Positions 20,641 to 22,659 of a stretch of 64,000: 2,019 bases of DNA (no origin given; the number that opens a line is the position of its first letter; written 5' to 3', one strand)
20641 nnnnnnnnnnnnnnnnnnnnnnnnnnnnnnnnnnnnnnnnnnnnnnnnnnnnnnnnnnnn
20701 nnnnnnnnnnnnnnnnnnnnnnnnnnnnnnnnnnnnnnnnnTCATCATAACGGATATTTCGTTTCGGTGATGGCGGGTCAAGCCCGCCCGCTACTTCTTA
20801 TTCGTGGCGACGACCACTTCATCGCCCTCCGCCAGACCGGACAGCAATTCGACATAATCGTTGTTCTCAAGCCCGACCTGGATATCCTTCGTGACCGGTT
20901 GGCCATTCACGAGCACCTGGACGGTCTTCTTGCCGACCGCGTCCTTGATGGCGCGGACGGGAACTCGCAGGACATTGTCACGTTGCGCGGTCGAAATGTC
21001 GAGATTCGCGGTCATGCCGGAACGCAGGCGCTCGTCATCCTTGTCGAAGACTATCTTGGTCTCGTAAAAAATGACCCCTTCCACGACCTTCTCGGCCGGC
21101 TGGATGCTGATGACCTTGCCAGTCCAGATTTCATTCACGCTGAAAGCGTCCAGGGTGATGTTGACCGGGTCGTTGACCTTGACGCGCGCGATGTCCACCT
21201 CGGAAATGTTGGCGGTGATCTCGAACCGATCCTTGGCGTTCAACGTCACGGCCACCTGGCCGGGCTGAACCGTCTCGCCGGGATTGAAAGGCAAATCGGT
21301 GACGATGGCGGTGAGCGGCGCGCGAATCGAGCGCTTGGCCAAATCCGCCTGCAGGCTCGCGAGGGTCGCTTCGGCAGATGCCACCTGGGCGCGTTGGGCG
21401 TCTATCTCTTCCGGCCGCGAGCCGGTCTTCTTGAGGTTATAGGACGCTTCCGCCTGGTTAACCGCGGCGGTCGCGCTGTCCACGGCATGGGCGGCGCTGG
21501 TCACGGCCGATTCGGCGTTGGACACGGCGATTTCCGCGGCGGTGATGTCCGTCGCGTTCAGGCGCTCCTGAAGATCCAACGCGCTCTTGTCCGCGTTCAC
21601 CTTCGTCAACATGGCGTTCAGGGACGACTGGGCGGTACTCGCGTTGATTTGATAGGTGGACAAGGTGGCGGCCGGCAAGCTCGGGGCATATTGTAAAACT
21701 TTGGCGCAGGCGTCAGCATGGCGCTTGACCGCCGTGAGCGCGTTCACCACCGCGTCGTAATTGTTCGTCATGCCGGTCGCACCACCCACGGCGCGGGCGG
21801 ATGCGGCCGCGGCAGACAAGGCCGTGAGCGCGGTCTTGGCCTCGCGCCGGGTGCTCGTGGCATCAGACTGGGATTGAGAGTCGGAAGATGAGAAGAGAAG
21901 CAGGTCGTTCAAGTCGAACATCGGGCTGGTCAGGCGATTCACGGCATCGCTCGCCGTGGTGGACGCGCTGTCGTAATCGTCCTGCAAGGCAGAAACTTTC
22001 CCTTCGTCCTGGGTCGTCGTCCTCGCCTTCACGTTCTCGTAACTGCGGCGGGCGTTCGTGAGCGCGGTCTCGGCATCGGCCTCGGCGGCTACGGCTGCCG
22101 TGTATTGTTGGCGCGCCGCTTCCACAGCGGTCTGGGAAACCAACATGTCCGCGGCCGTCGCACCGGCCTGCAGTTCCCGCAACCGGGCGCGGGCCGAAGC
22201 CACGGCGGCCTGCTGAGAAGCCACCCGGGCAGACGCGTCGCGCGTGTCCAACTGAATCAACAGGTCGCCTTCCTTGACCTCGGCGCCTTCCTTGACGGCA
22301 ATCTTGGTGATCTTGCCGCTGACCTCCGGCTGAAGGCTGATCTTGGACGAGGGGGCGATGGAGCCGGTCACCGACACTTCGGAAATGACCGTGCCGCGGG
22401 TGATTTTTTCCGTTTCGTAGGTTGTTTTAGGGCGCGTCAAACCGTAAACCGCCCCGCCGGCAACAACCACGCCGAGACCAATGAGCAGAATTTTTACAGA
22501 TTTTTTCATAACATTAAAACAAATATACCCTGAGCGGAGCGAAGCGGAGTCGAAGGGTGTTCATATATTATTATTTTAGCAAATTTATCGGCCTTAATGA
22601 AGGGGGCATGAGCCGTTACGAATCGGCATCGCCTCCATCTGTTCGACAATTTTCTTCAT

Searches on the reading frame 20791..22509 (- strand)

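Call 23: search_protein_families(library=pfam, proteins=[window:20791-22509:-])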
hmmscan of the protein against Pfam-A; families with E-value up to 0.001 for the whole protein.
window:20791-22509:- (572 aa): 4 families
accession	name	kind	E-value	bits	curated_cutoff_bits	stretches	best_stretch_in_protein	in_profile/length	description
PF16576.10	HlyD_D23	-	2e-11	44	30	1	358-501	78-214/214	Barrel-sandwich domain of CusB or HlyD membrane-fusion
PF13437.12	HlyD_3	-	3.4e-11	44.3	22.2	1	395-480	2-87/106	HlyD family secretion protein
PF13533.13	Biotin_lipoyl_2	-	1.1e-10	41.6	29.8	1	58-88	2-32/32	Biotin-lipoyl like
PF00364.28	Biotin_lipoyl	-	1.5e-05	25.1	22.1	0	59-87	45-73/73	Biotin-requiring enzyme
